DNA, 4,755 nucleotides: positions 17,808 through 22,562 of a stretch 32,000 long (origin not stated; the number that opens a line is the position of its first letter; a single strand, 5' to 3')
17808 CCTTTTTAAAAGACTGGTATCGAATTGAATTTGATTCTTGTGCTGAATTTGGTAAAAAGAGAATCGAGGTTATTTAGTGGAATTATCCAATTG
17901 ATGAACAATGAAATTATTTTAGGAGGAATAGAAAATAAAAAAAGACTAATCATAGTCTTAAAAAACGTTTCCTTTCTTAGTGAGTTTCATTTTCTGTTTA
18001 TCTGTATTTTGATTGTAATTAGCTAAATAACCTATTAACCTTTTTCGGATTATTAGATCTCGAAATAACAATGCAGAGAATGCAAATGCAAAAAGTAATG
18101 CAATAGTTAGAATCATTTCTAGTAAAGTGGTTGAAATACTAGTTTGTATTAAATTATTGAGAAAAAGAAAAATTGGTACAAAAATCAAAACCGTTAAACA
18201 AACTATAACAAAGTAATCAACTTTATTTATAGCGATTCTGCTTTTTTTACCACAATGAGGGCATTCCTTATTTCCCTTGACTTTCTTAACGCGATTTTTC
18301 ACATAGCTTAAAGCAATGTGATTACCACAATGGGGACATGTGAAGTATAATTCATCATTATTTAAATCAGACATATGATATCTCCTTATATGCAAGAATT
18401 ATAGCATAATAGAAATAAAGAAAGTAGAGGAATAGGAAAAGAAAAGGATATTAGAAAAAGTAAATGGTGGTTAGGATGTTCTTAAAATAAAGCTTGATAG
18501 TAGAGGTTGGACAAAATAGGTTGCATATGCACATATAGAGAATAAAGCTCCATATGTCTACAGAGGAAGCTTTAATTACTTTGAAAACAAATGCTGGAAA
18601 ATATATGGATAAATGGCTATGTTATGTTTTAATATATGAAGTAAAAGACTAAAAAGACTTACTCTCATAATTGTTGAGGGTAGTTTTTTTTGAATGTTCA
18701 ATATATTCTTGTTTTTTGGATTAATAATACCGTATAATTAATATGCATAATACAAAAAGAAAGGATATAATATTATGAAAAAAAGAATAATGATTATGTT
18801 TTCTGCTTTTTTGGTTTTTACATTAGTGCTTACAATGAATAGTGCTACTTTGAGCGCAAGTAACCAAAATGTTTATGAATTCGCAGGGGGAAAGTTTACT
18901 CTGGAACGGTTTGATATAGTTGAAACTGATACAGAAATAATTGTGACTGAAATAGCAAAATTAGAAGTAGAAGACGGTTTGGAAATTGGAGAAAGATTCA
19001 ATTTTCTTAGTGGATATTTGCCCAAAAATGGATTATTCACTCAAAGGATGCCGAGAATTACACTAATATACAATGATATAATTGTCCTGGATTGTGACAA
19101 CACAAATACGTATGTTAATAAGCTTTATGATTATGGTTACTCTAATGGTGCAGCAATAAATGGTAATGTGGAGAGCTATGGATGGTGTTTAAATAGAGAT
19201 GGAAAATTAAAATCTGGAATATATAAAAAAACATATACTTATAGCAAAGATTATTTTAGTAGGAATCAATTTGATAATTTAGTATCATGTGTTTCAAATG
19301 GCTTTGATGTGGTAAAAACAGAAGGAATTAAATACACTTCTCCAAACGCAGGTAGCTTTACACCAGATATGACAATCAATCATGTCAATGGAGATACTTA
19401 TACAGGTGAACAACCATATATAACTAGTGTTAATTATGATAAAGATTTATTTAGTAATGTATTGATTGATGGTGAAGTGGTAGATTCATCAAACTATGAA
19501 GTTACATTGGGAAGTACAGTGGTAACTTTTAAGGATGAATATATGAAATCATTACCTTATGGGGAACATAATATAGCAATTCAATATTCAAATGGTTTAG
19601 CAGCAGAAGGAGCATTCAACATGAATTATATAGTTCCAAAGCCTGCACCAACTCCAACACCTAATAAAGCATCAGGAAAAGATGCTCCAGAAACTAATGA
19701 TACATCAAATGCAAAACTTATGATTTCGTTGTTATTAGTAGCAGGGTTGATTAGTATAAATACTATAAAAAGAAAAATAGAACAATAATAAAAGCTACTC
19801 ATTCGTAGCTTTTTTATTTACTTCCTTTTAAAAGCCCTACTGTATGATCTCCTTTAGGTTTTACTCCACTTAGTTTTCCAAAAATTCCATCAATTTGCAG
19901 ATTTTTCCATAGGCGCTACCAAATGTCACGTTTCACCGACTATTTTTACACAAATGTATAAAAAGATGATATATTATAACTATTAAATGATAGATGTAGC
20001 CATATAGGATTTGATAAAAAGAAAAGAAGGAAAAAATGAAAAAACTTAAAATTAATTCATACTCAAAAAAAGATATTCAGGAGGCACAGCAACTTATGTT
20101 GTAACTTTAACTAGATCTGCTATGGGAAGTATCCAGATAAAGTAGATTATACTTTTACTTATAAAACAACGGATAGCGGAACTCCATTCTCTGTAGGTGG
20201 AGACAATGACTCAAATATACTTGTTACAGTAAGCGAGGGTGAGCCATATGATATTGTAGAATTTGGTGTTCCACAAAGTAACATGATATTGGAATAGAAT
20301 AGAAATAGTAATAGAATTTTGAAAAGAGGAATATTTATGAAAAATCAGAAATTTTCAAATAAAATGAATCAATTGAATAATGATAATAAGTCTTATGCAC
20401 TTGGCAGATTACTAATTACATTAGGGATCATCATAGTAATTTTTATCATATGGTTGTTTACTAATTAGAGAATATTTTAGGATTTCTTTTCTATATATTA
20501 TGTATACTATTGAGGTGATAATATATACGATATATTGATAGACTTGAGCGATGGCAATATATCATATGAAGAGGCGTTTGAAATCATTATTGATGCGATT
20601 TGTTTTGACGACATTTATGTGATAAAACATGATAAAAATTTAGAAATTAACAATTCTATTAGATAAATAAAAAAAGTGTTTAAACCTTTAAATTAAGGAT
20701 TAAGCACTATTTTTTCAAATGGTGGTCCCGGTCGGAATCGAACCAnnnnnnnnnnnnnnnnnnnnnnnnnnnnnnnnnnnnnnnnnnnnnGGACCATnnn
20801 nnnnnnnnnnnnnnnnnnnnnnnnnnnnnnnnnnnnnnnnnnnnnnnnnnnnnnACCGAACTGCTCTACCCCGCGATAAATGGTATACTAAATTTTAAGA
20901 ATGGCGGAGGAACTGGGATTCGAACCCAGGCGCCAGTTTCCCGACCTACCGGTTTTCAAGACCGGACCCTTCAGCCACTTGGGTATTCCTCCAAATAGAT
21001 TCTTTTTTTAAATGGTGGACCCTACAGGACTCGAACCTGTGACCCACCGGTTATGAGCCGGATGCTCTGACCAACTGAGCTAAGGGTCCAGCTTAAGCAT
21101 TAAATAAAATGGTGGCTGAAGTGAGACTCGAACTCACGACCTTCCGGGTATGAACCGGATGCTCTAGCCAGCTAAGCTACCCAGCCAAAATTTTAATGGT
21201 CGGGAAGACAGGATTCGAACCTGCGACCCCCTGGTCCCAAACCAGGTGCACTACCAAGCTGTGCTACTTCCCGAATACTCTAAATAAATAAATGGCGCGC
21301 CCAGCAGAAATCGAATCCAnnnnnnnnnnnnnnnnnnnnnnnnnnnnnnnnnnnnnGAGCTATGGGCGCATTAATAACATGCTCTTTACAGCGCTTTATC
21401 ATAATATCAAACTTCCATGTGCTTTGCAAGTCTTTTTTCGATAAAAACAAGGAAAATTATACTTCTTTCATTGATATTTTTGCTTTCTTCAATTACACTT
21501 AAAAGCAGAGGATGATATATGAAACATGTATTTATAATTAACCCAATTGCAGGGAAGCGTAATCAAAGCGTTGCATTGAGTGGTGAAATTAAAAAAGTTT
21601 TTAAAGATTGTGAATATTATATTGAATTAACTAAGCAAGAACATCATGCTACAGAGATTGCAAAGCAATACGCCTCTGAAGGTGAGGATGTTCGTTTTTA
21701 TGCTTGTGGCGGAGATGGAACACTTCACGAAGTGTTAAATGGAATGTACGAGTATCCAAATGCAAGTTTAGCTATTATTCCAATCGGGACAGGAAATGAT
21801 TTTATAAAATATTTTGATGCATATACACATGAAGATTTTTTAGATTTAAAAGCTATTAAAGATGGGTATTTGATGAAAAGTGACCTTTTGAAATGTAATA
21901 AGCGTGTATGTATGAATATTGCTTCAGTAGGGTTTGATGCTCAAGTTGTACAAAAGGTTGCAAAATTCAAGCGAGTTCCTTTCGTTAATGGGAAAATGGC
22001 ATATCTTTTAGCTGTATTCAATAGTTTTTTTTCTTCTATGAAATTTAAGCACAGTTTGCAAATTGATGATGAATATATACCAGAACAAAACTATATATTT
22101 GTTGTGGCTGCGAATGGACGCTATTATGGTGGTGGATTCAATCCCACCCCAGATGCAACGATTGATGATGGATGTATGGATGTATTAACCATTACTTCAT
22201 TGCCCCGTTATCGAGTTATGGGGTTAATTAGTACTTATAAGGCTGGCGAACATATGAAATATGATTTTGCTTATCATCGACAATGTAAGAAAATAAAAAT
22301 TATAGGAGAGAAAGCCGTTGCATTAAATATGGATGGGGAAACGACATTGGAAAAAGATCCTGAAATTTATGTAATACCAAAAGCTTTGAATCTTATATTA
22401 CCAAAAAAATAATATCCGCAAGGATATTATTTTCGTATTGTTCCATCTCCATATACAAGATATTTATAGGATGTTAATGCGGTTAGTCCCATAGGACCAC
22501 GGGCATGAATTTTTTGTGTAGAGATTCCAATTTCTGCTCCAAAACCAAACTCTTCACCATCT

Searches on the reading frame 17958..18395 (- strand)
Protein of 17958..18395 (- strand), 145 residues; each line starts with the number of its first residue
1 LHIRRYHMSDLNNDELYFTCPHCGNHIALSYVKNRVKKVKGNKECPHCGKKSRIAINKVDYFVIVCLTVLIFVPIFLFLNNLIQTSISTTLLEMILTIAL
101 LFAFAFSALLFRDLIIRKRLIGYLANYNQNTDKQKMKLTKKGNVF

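Call 7: search_protein_families(library=pfam, proteins=[window:17958-18395:-], max_evalue=0.01)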
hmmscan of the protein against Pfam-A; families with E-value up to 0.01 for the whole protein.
window:17958-18395:- (145 aa): 18 families
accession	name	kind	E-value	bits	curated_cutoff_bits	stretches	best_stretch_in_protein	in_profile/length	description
PF13248.11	Zn_ribbon_3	-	9.3e-05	22.2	27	0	43-51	3-11/26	zinc-ribbon domain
PF05129.18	Zn_ribbon_Elf1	-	0.00077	19.9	29.8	1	17-60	22-64/79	Transcription elongation factor Elf1 like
PF06170.17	DUF983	-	0.00081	20.1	22.6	1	40-102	6-69/85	Protein of unknown function (DUF983)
PF14255.11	Cys_rich_CPXG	-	0.0017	18.7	25.2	0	44-57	2-15/52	Cysteine-rich CPXCG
PF15616.11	TerY_C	-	0.0018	18.8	28.4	1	18-60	75-120/129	TerY-C metal binding domain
PF12760.12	Zn_ribbon_IS1595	-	0.0018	18.6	25.4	0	18-29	19-29/46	Transposase zinc-ribbon domain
PF13240.11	Zn_Ribbon_1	-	0.0019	18.4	25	0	41-51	12-22/23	zinc-ribbon domain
PF14149.11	YhfH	-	0.0024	18.1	27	0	41-51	12-22/37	YhfH-like protein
PF04606.18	Ogr_Delta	-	0.0031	17.9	26.3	0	44-54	1-11/47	Ogr/Delta-like zinc finger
PF13717.11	Zn_ribbon_4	-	0.0031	17.8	30.3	0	44-59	4-19/36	zinc-ribbon domain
PF14690.11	Zn_ribbon_ISL3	-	0.0034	18.2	25.5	0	45-53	5-13/47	zinc-finger of transposase IS204/IS1001/IS1096/IS1165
PF12773.13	DZR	-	0.0043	17.6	27.3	1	14-52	9-34/45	Double zinc ribbon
PF14354.12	Lar_restr_allev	-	0.0044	17.7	28.6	0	43-66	4-28/58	Restriction alleviation protein Lar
PF24441.1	DUF7560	-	0.0046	17.1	27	0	15-28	3-16/44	Family of unknown function (DUF7560)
PF25206.1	DUF7836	-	0.0051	17.1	26.7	0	7-30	20-43/59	Domain of unknown function (DUF7836)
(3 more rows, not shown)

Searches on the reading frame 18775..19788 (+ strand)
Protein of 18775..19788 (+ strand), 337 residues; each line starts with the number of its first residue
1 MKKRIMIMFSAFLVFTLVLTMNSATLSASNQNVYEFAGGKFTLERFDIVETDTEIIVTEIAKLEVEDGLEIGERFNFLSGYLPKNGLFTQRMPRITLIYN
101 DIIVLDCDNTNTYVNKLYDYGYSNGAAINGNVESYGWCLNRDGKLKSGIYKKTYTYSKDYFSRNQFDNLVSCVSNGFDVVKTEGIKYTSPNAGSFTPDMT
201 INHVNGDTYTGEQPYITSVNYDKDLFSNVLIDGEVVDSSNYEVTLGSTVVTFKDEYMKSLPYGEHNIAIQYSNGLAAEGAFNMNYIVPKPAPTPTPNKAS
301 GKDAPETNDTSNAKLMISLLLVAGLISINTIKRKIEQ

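Call 7: search_protein_families(library=pfam, proteins=[window:18775-19788:+], max_evalue=0.01)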
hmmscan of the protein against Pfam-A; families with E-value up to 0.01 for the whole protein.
window:18775-19788:+ (337 aa): 1 family
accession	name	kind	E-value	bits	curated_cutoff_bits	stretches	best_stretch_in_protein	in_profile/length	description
PF03442.20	CBM_X2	-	0.0058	17.1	28.9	1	232-277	35-79/83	Carbohydrate binding domain X2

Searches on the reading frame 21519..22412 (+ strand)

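Call 7: search_protein_families(library=pfam, proteins=[window:21519-22412:+], max_evalue=0.01)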
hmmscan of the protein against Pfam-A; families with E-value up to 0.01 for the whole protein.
window:21519-22412:+ (297 aa): 3 families
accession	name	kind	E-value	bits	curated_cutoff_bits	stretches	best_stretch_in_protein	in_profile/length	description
PF19279.4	YegS_C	-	2.1e-23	83.2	27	1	135-293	3-157/158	YegS C-terminal NAD kinase beta sandwich-like domain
PF00781.29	DAGK_cat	-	1e-21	77.3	23.6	1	4-125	3-124/125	Diacylglycerol kinase catalytic domain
PF00609.24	DAGK_acc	-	0.0022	18.8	27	1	132-274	3-157/158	Diacylglycerol kinase accessory domain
